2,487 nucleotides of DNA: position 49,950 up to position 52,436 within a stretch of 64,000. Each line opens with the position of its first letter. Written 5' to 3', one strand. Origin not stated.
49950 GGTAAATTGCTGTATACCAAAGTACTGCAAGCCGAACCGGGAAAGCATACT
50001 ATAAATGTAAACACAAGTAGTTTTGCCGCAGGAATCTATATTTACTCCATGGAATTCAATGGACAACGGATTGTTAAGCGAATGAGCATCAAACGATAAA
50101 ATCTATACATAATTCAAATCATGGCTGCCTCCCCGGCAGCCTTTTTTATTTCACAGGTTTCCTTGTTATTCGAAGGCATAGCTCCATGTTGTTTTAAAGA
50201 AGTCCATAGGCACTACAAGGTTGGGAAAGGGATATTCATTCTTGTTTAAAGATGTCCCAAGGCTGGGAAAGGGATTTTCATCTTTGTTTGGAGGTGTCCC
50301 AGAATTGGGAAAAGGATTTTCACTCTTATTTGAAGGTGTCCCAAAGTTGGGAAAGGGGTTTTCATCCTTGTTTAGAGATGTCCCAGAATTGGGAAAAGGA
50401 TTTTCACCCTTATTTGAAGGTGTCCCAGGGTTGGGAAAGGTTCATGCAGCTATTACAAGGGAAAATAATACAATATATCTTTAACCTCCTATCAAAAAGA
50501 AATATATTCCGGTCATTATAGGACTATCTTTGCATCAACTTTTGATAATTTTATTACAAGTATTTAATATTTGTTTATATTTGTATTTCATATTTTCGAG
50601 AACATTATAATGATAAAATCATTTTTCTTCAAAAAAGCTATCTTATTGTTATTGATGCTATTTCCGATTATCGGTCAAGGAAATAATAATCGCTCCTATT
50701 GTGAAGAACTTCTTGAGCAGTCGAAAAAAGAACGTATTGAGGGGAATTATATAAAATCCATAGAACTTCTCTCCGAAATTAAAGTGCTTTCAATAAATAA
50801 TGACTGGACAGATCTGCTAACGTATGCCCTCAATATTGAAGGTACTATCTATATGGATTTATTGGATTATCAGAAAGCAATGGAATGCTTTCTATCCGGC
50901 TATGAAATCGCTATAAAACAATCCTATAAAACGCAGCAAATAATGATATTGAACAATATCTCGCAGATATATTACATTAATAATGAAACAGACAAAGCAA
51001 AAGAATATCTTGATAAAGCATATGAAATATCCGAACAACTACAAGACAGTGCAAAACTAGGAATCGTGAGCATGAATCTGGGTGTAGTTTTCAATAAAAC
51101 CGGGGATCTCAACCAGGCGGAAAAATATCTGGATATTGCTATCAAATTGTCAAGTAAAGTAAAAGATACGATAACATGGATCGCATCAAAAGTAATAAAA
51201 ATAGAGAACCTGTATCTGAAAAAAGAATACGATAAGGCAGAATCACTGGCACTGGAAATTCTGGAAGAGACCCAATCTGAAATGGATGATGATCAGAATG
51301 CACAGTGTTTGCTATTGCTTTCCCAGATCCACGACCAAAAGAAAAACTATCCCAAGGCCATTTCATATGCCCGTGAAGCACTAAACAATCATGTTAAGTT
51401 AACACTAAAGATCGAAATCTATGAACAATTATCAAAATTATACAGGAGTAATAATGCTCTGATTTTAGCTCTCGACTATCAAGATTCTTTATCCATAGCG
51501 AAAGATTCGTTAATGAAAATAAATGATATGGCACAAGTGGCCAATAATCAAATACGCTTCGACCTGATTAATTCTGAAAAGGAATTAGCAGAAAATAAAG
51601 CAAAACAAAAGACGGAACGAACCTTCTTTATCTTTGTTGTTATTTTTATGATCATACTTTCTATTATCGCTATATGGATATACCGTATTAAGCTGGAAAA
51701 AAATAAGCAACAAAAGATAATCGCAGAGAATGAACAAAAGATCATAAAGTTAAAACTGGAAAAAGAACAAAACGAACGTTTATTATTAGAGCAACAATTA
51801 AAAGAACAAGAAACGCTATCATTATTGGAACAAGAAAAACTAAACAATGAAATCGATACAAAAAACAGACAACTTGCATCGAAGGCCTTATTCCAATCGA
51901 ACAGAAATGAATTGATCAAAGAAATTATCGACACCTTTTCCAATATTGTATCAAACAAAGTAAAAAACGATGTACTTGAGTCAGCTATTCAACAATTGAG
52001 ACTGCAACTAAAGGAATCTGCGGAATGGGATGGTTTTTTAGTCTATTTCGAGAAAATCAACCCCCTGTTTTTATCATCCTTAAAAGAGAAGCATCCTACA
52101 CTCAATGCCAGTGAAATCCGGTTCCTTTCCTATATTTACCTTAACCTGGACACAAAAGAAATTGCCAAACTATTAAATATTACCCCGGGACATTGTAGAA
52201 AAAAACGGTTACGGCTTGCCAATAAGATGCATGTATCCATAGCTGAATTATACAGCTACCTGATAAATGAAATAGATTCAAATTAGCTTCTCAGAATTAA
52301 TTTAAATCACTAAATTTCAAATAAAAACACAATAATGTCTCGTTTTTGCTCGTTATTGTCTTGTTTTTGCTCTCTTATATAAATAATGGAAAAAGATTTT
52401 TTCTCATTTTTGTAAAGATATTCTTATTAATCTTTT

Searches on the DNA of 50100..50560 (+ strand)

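Call 26: search_rna_families(source=window, start=50100, end=50560, threshold=evalue, max_evalue=10, show_alignments=3)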
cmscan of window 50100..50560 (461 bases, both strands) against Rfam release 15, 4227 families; matches with E-value up to 10: 7.
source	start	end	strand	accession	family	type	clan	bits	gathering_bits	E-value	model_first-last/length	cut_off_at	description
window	50104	50147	+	RF01388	isrD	Gene; sRNA;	-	23.2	37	0.023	1-51/51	no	isrD Hfq binding RNA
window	50115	50191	+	RF02900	AaHKsRNA82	Gene; sRNA;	-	19.4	51.4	2.3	1-81/81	no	Aggregatibacter sRNA 82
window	50100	50149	+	RF01859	Phe_leader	Cis-reg; leader;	-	15.5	55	6.8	74-125/125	5'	Phenylalanine leader peptide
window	50308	50364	+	RF03626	mir-9791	Gene; miRNA;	-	14.8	70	4.5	1-79/79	no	mir-9791 microRNA precursor family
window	50437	50486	-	RF00279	SNORD45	Gene; snRNA; snoRNA; CD-box;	-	14.1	42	9.8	1-72/72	no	Small nucleolar RNA SNORD45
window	50186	50278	+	RF00619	U6atac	Gene; snRNA; splicing;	CL00009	13.4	33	0.56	1-126/126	no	U6atac minor spliceosomal RNA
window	50179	50289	+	RF01474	rli42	Gene; sRNA;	-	12.1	80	3.9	1-171/171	no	Listeia sRNA rli42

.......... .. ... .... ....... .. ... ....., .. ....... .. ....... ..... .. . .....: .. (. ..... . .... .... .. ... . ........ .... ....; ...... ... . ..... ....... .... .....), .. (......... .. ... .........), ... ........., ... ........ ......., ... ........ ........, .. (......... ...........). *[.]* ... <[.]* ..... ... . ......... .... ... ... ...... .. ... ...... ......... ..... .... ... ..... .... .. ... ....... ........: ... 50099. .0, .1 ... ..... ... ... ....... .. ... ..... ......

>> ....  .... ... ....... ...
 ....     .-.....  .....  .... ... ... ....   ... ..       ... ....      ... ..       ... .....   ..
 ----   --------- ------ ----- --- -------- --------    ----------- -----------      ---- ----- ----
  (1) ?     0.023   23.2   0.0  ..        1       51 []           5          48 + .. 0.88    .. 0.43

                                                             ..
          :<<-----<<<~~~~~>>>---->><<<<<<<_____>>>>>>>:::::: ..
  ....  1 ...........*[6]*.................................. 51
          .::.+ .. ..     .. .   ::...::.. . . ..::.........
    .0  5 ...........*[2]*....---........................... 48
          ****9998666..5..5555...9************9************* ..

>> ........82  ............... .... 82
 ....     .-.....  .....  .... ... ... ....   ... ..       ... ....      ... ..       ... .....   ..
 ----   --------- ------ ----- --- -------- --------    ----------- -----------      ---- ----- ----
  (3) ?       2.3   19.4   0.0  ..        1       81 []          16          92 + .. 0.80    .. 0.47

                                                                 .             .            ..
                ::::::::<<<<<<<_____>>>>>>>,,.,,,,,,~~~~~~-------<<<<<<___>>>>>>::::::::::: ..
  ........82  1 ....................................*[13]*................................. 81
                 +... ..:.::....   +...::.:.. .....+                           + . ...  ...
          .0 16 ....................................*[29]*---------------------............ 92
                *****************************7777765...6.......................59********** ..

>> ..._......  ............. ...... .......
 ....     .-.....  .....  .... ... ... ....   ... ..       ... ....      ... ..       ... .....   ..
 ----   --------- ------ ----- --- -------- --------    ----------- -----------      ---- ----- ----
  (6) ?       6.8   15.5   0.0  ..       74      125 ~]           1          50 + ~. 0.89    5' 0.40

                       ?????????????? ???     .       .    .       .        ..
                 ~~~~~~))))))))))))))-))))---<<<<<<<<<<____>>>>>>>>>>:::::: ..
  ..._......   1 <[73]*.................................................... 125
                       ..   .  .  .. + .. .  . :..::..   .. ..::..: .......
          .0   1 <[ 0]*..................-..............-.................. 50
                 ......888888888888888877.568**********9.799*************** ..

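Call 83: search_dna_similar(query=window:50210-50445:+, collection=plasmids, mode=distant, max_evalue=0.001, max_rows=15)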
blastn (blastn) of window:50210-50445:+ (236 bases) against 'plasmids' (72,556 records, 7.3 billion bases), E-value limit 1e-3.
No match.

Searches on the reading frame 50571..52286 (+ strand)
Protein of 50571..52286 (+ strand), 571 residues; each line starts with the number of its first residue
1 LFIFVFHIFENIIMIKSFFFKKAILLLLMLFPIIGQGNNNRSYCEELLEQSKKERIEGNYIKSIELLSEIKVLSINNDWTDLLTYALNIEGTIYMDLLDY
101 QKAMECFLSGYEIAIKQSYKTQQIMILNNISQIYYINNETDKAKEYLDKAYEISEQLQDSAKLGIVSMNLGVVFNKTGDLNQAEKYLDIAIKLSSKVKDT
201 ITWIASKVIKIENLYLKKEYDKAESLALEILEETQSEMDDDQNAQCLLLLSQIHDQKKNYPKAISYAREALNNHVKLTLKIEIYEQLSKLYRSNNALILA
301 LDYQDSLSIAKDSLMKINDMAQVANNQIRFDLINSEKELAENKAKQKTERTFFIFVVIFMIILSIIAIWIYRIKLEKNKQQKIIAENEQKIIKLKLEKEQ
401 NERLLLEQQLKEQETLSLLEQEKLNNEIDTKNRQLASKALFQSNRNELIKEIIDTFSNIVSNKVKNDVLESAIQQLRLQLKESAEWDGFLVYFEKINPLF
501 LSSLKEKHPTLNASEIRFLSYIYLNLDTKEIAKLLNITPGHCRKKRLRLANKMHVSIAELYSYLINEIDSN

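Call 10: search_protein_families(library=pfam, proteins=[window:50571-52286:+])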
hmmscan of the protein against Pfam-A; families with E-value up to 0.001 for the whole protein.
window:50571-52286:+ (571 aa): 8 families
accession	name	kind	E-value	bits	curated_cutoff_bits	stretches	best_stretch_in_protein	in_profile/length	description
PF13424.12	TPR_12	-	7.7e-19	68.1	30.1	2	90-156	9-77/77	Tetratricopeptide repeat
PF07719.23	TPR_2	-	7.3e-14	51.1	27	0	126-155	3-32/34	Tetratricopeptide repeat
PF00515.34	TPR_1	-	3.7e-10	39.6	27.8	0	168-194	5-31/34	Tetratricopeptide repeat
PF13181.12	TPR_8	-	1.9e-09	37.3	25.7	1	127-156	4-33/34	Tetratricopeptide repeat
PF17874.7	TPR_MalT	-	4.5e-09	36.5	45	1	56-230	52-228/336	MalT-like TPR region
PF13374.12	TPR_10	-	2.4e-07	31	27.5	0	125-157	3-35/42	Tetratricopeptide repeat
PF13428.12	TPR_14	-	0.00033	21.5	23.5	0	246-274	3-31/44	Tetratricopeptide repeat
PF13432.12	TPR_16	-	0.00063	20.6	32.7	0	220-271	13-58/65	Tetratricopeptide repeat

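Call 77: find_encoding_contigs(protein=window:50571-52286:+, flank=3000, max_places=6)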
Protein window:50571-52286:+ (571 aa): 1 contig read that carries it; 1 place shown.
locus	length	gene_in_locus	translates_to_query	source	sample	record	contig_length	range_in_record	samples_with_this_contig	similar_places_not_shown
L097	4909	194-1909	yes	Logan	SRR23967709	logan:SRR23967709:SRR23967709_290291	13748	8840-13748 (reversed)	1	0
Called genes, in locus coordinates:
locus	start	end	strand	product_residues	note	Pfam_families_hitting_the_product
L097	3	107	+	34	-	?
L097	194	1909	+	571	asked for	PF17874:TPR_MalT (weak), PF07719:TPR_2 (faint), PF00515:TPR_1 (faint), PF13181:TPR_8 (faint), PF13424:TPR_12 (weak), PF13374:TPR_10 (faint), PF13424:TPR_12 (weak)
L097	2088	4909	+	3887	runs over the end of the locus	?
